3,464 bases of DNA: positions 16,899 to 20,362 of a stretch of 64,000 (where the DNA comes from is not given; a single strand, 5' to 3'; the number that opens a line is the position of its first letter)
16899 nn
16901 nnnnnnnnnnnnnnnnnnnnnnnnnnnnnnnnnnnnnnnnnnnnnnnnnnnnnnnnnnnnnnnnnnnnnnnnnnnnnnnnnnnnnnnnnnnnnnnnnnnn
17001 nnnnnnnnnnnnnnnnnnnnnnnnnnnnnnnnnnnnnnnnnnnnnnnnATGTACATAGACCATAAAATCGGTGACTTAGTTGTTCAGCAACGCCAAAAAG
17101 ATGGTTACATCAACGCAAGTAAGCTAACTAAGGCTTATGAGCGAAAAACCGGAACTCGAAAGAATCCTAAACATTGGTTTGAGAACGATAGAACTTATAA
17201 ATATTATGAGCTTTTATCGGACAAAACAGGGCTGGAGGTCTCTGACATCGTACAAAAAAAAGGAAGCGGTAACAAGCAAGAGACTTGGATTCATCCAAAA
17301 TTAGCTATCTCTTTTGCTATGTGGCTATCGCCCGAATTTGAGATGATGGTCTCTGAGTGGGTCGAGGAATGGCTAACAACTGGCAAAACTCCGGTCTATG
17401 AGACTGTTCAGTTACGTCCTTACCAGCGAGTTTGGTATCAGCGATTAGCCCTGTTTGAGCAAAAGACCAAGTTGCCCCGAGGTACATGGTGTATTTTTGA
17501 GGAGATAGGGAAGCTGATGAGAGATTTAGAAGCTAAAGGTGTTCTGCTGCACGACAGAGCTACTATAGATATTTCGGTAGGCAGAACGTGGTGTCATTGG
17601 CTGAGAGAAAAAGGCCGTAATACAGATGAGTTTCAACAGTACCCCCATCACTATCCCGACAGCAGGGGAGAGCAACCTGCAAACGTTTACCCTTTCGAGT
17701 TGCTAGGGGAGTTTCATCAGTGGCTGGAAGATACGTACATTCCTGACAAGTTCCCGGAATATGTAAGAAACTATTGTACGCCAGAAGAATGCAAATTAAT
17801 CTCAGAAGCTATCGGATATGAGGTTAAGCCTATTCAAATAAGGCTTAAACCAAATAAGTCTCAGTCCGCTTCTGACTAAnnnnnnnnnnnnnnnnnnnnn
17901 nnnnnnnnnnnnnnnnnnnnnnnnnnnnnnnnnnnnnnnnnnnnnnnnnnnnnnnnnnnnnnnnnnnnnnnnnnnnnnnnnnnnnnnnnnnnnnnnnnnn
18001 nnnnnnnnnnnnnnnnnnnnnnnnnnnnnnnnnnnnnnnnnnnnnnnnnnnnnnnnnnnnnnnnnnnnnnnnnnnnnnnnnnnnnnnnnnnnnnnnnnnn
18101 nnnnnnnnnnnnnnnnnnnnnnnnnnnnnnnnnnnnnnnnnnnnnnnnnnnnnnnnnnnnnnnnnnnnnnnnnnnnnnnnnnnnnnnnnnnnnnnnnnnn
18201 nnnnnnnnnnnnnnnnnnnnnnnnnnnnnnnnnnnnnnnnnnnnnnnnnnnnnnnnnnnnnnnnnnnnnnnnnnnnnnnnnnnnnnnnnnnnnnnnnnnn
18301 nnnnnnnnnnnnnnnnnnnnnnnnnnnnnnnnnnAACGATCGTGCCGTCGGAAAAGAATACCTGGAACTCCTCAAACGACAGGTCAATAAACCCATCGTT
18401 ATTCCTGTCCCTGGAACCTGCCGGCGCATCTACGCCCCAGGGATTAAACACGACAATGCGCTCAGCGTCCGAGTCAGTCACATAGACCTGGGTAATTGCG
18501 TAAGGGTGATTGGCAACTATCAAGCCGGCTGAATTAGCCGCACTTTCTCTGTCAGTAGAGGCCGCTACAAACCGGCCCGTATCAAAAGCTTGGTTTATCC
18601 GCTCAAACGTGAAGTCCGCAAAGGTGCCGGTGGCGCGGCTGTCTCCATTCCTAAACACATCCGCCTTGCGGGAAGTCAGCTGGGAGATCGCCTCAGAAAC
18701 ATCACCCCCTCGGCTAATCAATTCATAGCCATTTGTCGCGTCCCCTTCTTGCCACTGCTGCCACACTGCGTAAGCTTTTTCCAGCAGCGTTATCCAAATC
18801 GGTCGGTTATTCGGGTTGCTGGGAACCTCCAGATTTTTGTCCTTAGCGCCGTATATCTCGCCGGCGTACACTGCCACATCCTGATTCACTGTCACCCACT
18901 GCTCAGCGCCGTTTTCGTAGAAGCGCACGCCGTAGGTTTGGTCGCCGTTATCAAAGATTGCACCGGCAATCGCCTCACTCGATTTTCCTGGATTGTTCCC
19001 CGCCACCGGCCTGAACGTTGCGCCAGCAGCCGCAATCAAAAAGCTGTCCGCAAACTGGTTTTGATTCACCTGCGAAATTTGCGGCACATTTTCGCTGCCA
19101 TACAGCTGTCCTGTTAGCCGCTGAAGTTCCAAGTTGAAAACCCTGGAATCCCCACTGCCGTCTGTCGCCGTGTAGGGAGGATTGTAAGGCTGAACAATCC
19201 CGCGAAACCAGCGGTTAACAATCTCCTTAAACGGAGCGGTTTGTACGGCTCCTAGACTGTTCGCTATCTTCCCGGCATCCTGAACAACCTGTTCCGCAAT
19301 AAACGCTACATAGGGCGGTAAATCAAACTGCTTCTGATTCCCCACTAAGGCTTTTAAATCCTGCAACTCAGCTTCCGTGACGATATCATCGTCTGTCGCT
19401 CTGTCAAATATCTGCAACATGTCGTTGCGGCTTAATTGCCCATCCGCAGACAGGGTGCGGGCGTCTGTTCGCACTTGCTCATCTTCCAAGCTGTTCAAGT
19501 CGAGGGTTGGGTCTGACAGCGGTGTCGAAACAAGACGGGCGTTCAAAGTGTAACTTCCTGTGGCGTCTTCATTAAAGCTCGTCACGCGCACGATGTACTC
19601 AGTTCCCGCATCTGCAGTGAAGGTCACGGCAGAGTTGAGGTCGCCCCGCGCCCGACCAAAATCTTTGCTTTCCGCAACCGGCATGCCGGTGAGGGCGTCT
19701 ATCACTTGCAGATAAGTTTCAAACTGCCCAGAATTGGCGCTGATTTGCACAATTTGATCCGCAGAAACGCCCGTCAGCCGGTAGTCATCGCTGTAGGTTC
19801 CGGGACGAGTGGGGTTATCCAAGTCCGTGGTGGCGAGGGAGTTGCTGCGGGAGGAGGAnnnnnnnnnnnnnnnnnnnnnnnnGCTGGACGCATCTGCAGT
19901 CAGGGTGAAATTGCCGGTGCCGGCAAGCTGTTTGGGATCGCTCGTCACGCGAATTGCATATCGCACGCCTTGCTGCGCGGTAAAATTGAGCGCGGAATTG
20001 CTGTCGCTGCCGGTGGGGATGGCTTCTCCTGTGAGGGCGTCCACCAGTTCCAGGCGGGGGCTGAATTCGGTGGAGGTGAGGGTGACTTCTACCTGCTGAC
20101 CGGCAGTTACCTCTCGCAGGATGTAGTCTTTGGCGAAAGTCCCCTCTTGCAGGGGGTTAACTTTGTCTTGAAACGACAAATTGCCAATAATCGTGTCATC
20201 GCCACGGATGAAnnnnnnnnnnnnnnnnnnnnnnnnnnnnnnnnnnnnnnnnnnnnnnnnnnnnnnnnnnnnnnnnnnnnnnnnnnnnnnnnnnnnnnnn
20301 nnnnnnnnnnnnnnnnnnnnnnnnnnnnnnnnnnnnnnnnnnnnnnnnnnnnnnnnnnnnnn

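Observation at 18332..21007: Calpain-like domain with Ser in place of the nucleophilic Cys, plus PPC domains and novel N-terminal repeats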

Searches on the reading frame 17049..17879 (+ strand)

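Call 23: search_protein_families(library=pfam, proteins=[window:17049-17879:+], max_evalue=0.001)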
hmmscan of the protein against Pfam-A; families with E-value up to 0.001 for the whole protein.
window:17049-17879:+ (276 aa): 1 family
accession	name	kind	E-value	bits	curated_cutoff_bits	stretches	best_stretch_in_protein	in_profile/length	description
PF04383.19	KilA-N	-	1.1e-22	80.3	23.8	1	10-110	7-106/107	KilA-N domain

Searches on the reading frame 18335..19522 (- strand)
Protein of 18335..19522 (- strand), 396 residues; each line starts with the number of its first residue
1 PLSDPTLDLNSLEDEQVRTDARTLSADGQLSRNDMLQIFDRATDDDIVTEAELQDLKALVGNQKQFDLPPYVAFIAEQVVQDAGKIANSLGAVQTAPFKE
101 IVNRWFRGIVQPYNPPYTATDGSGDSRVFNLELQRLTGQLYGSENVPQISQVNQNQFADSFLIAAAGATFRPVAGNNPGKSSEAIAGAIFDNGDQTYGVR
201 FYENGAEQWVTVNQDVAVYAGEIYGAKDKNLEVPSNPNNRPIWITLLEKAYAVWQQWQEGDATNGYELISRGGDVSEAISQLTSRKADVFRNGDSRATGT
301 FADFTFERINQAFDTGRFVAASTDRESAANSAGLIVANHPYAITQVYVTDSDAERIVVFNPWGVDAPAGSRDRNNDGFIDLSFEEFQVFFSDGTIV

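Call 6: find_homologous_proteins(query=window:18335-19519:-, max_evalue=0.001)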
Query seq(395 aa) (395 aa): 9 proteins with E <= 0.001 among 7387 candidates.
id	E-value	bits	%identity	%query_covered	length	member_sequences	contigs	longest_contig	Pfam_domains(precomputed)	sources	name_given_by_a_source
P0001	1.0e-56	211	37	97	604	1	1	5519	PF04151.22,PF00648.28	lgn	-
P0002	2.9e-45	173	33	96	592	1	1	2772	PF00648.28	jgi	jgi:hypothetical protein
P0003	8.1e-26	109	32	84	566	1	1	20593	PF07691.18,PF00648.28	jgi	jgi:hypothetical protein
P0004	1.5e-12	65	25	92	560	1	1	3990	PF00648.28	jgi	jgi:hypothetical protein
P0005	8.5e-12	63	27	92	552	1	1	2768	PF00648.28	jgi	jgi:hypothetical protein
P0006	2.0e-11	62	26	97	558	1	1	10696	PF00648.28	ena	-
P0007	4.4e-9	54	29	61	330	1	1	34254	PF00648.28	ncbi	ncbi:MAG: C2 family cysteine protease [Myxococcota bacterium]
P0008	7.1e-5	40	26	61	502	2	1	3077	PF00648.28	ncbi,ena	-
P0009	1.5e-4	39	23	91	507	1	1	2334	PF00648.28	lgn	-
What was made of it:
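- On PPC domain (Pfam PF04151): Homolog P0001 has a precomputed PF04151 match (call 6).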

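Call 25: predict_structure(alignment_id=A1)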
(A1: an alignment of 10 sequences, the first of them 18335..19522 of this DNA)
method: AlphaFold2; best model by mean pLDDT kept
length: 396 residues; sequences in the alignment: 10
mean_pLDDT: 64.2   pTM: 0.64
mean pLDDT of the five models: 64.2, 63.9, 58.8, 56.3, 51.2
residues with pLDDT >= 90: 15; 70-90: 163; 50-70: 114; < 50: 104
segments of 3 or more residues with pLDDT < 50: 1-8, 26-33, 40-48, 59-107, 113-115, 154-158, 171-180, 327-331
pLDDT, mean of each block of 10 residues (from residue 1): 37 57 50 49 46 51 42 44 33 32 44 52 55 81 72 51 64 42 69 76 80 80 68 57 84 83 73 76 83 82 87 81 62 66 86 88 55 67 88 81
secondary structure, 60 per line:
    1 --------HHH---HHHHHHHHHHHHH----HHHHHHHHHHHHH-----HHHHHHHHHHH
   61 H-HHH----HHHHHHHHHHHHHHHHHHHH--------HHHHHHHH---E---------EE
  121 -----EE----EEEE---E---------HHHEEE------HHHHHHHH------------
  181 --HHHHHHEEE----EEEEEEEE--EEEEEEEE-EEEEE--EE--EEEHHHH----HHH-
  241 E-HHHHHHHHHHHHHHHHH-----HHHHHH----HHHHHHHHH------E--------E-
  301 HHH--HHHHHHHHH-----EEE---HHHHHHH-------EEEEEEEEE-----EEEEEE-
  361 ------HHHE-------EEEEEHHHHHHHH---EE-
elements in order: H15-27 H32-44 H50-61 H70-89 H98-105 E132-135 E152-154 H161-168 H183-188 E189-191 E196-203 E206-213 E215-219 E226-228 H229-232 H243-259 H265-270 H275-283 H306-314 E320-322 H326-332 E340-348 E354-359 E378-382 H383-390
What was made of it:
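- Tried and rejected: (1) The first AF2 model, from a 10-sequence alignment, was poor (pLDDT 64, and below 50 at the nucleophile; call 25).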

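Call 26: search_protein_representatives(alignment_id=A1)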
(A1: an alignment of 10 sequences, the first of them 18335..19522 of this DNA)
Query: 10 sequences, 457 profile positions. Proteins with E-value up to 0.001 (for the whole library): 21863; up to 1e-10: 14151; up to 1e-30: 3439. The best 150 are listed.
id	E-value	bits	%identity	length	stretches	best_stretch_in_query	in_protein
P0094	2.0e-178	610.3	-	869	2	38-423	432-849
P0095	8.4e-167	571.9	-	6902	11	214-351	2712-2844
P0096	1.4e-162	558.1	-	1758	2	75-427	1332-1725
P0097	3.6e-148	510.5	-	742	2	84-345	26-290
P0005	2.0e-139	481.7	-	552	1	31-448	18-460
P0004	4.1e-135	467.5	-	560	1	74-446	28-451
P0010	8.3e-124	430.2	-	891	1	55-450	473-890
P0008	6.3e-121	420.7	-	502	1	4-447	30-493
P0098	1.4e-119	416.3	-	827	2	30-452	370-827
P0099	1.8e-116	406.1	-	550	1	7-445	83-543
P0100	3.0e-115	402.0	-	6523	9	227-359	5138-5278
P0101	1.7e-114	399.5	-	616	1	42-446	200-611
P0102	7.1e-114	397.5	-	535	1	86-446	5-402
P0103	1.2e-113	396.7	-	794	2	34-448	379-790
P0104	4.9e-113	394.7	-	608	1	31-452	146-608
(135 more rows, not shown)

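Call 44: predict_structure(alignment_id=A2)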
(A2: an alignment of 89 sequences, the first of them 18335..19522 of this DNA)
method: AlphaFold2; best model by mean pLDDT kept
length: 396 residues; sequences in the alignment: 89
mean_pLDDT: 89.3   pTM: 0.90
mean pLDDT of the five models: 89.3, 88.3, 87.9, 87.6, 87.1
residues with pLDDT >= 90: 273; 70-90: 89; 50-70: 28; < 50: 6
segments of 3 or more residues with pLDDT < 50: 229-231
pLDDT, mean of each block of 10 residues (from residue 1): 74 97 96 98 94 97 93 97 90 92 96 84 81 92 93 84 96 70 96 97 97 91 62 65 95 94 90 95 97 81 95 95 78 85 96 96 79 78 94 96
secondary structure, 60 per line:
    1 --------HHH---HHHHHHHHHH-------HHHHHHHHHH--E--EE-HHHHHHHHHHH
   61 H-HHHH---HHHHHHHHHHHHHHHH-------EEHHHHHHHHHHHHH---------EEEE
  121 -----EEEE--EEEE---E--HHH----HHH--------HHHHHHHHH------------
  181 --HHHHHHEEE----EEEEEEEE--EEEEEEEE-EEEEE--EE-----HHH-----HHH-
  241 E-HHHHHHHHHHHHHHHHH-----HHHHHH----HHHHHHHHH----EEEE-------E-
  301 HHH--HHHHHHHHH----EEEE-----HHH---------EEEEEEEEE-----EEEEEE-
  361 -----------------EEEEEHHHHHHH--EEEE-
elements in order: H15-24 H32-41 H50-61 H63-66 H70-85 H95-107 E117-120 E126-129 E132-135 H160-168 H183-188 E189-191 E196-203 E206-213 E215-219 H243-259 H265-270 H275-283 E288-291 H306-314 E319-322 E340-348 E354-359 E378-382 H383-389 E392-395
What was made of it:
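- On Peptidase family C2 (calpain) homolog: AF2 model with pLDDT 89.3 and pTM 0.90 (call 44).
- Tried and rejected: It was replaced by a model from an 89-sequence alignment (call 44).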

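Call 47: fold_search(model_id=the predicted structure, library=pdb)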
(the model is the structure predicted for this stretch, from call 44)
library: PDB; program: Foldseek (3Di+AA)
matches with E <= 10: 265; with E <= 0.001: 40
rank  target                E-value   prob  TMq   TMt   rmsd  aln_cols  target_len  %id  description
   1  6bkj_D                1.6e-14  1.00  0.48  0.61   7.4       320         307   18  Crystal Structure of Human Calpain-3 Protease Core in Complex with Leupeptin (released 2018-02-07)
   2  6bjd_D                2.3e-14  1.00  0.47  0.60   7.7       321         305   17  Crystal Structure of Human Calpain-3 Protease Core in Complex with E-64 (released 2018-02-07)
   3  6bkj_A                2.7e-14  1.00  0.49  0.61   7.0       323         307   18  Crystal Structure of Human Calpain-3 Protease Core in Complex with Leupeptin (released 2018-02-07)
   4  6bkj_B                2.7e-14  1.00  0.48  0.61   7.1       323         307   18  Crystal Structure of Human Calpain-3 Protease Core in Complex with Leupeptin (released 2018-02-07)
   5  6bdt_A                2.9e-14  1.00  0.47  0.60   7.1       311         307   18  Crystal Structure of Human Calpain-3 Protease Core Mutant-C129S (released 2018-02-07)
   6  6bkj_C                3.1e-14  1.00  0.48  0.61   7.4       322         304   18  Crystal Structure of Human Calpain-3 Protease Core in Complex with Leupeptin (released 2018-02-07)
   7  6bjd_A                3.4e-14  1.00  0.47  0.59   7.5       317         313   18  Crystal Structure of Human Calpain-3 Protease Core in Complex with E-64 (released 2018-02-07)
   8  6bjd_C                5.6e-14  1.00  0.46  0.59   7.3       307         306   18  Crystal Structure of Human Calpain-3 Protease Core in Complex with E-64 (released 2018-02-07)
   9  6bgp_A                6.3e-14  1.00  0.46  0.58   7.2       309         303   17  Crystal Structure of Human Calpain-3 Protease Core Mutant-C129A (released 2018-02-07)
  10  7w7o                  6.7e-14  1.00  0.47  0.56   5.5       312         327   17  The crystal structure of human Calpain-1 protease core in complex with 14a (released 2023-06-07)
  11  6bjd_B                7.9e-14  1.00  0.47  0.60   7.6       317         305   17  Crystal Structure of Human Calpain-3 Protease Core in Complex with E-64 (released 2018-02-07)
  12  6bdt_D                9.9e-14  1.00  0.48  0.59   7.3       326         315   17  Crystal Structure of Human Calpain-3 Protease Core Mutant-C129S (released 2018-02-07)
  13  2p0r_A                1.5e-13  1.00  0.48  0.59   6.7       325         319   18  Structure of Human Calpain 9 in complex with Leupeptin (released 2007-03-20)
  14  6bgp_C                1.6e-13  1.00  0.47  0.59   7.4       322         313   17  Crystal Structure of Human Calpain-3 Protease Core Mutant-C129A (released 2018-02-07)
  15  6bdt_C                1.8e-13  1.00  0.47  0.58   7.4       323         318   17  Crystal Structure of Human Calpain-3 Protease Core Mutant-C129S (released 2018-02-07)
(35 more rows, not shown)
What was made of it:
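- On Peptidase family C2 (calpain) homolog: The Foldseek top 39 hits are all calpains (call 47).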

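Call 48: search_solved_structures(query=A2, max_evalue=0.001, show_alignments=2)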
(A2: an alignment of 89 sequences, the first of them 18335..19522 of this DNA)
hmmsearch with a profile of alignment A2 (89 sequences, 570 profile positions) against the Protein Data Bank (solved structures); distinct sequences matched with E-value up to 0.001: 19.
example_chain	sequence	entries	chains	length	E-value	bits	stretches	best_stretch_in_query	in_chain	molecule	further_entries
1kfu_L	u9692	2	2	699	2.2e-29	105.8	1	257-480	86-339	M-CALPAIN LARGE SUBUNIT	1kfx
2nqa_A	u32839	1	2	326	1.4e-27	99.8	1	257-476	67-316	Calpain-8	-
1tl9_A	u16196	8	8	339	3e-27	98.7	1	252-457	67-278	Calpain 1, large [catalytic] subunit | Calpain-1 catalytic subunit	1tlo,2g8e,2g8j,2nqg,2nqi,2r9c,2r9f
1u5i_A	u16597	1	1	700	5.3e-27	97.9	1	257-477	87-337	Calpain 2, large [catalytic] subunit precursor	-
1df0_A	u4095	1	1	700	5.3e-27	97.9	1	257-477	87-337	M-CALPAIN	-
3bow_A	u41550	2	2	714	5.6e-27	97.8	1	257-477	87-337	Calpain-2 catalytic subunit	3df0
1mdw_A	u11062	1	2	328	7.7e-27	97.4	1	257-473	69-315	Calpain II, catalytic subunit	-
1zcm_A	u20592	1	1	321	1.3e-26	96.6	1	252-458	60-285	Calpain 1, large [catalytic] subunit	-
6bjd_A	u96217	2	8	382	1.5e-26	96.4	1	257-421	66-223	Calpain-3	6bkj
1ziv_A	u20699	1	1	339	6.5e-26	94.3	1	257-479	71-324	Calpain 9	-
2p0r_A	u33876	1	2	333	7.1e-26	94.2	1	257-478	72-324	Calpain-9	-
7w7o_A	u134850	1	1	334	1.2e-25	93.4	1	252-472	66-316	Calpain-1 catalytic subunit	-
2ary_A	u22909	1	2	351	1.4e-25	93.2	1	252-472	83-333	Calpain-1 catalytic subunit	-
1kxr_A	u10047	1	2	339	1.9e-25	92.8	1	252-457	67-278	thiol protease DOMAINS I AND II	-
7x79_A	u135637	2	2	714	5e-25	91.4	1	253-478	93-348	Calpain-1 catalytic subunit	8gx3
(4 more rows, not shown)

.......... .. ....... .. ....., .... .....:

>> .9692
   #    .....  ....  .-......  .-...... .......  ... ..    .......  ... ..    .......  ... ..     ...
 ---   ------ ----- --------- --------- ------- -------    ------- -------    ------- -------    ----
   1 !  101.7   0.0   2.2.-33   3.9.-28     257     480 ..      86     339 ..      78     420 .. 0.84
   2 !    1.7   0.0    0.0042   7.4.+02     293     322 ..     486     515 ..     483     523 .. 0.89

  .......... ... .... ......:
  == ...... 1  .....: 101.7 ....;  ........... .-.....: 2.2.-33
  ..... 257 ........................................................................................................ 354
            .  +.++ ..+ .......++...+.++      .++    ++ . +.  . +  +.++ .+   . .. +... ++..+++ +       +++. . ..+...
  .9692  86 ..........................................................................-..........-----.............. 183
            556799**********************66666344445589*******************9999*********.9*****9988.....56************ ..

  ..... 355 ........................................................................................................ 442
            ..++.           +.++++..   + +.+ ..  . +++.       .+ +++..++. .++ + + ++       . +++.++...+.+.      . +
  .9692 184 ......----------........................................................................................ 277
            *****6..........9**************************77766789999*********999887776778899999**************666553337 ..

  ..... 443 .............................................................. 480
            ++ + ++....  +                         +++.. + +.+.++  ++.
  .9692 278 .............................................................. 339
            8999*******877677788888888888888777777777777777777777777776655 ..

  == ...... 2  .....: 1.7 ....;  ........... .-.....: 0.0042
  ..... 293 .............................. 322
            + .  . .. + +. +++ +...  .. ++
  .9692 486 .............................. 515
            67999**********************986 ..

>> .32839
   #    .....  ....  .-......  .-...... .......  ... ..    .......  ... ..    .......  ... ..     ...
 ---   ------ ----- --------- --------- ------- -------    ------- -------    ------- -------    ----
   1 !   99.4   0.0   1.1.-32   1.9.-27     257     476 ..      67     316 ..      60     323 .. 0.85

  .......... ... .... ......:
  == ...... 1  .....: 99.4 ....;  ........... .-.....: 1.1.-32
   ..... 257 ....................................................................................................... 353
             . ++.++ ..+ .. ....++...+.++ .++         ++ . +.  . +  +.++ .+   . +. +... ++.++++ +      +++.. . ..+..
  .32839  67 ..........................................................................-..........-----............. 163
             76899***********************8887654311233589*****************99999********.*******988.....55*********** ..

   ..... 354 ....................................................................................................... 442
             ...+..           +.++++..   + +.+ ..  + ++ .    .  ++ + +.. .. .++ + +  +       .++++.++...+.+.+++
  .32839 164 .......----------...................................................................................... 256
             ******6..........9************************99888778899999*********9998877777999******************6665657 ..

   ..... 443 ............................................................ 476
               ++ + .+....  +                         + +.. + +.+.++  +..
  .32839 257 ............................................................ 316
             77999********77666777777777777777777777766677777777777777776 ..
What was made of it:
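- On Peptidase family C2 (calpain) homolog: The family profile matches m-calpain 1kfu at E=2.2e-29 (call 48).
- Checked: The family profile matches human m-calpain 1kfu at E=2.2e-29, with QGalGDC / HaY / NPWG in register with QGALGDC(105) / GHAY(262) / NPWG(286) (call 48).
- The motif is in register with calpain Cys105 by profile alignment (call 48).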

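Call 54: find_related_loci(query=window:18335-19522:-, collection=metagenome_contigs, flank=3000)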
Query window:18335-19522:- (396 aa) in metagenome_contigs; peptide patterns used: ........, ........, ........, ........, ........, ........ (x = any residue, [..] = any of these).
161 stretches matched a pattern; 2 encode a relative of the query (tblastn E <= 1e-3); 2 distinct loci.
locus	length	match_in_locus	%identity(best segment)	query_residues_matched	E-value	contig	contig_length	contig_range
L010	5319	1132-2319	89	1-396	0e+0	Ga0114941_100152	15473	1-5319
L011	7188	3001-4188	89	1-396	0e+0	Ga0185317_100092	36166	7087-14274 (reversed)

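Call 69: find_encoding_contigs(protein=P0001, flank=4000, max_places=3)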
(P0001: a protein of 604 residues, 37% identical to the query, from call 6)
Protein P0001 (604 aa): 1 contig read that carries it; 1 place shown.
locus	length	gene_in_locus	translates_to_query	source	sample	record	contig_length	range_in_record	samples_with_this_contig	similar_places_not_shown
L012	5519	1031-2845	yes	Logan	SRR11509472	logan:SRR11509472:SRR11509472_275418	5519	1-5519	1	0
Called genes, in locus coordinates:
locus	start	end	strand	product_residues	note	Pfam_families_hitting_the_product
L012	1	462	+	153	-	?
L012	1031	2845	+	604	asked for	PF04151:PPC, PF00648:Peptidase_C2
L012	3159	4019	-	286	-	-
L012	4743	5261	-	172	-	PF04306:DUF456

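Call 70: find_encoding_contigs(protein=P0002, flank=4000, max_places=3)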
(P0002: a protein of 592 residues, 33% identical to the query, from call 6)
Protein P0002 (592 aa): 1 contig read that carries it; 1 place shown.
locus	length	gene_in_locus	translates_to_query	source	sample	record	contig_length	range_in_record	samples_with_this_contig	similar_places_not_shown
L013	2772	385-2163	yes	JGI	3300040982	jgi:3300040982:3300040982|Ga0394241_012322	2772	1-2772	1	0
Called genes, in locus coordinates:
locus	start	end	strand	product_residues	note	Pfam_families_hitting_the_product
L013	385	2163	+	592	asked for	PF00648:Peptidase_C2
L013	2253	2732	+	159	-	-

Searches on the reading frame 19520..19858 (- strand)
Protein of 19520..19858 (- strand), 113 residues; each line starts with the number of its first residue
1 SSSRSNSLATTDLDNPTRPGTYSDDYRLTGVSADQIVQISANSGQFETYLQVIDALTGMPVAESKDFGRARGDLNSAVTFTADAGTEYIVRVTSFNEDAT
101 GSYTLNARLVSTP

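Call 61: search_protein_families(library=pfam, proteins=[window:19520-19858:-], max_evalue=10)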
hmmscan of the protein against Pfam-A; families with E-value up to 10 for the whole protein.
seq(113 aa): 1 family
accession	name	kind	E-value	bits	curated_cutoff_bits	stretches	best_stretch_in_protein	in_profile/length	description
PF04151.21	PPC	-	0.00018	22.7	25.9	1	23-94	2-70/70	Bacterial pre-peptidase C-terminal domain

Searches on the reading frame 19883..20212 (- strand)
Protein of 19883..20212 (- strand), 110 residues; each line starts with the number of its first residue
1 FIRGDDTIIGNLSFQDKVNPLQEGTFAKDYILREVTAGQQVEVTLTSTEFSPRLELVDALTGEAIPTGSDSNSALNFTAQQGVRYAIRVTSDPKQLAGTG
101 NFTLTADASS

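Call 61: search_protein_families(library=pfam, proteins=[window:19883-20212:-], max_evalue=10)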
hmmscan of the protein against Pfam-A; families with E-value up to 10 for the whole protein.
seq(110 aa): 1 family
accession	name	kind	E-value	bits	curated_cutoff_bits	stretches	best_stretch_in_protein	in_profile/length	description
PF04151.21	PPC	-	0.22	12.9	25.9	1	34-91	8-70/70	Bacterial pre-peptidase C-terminal domain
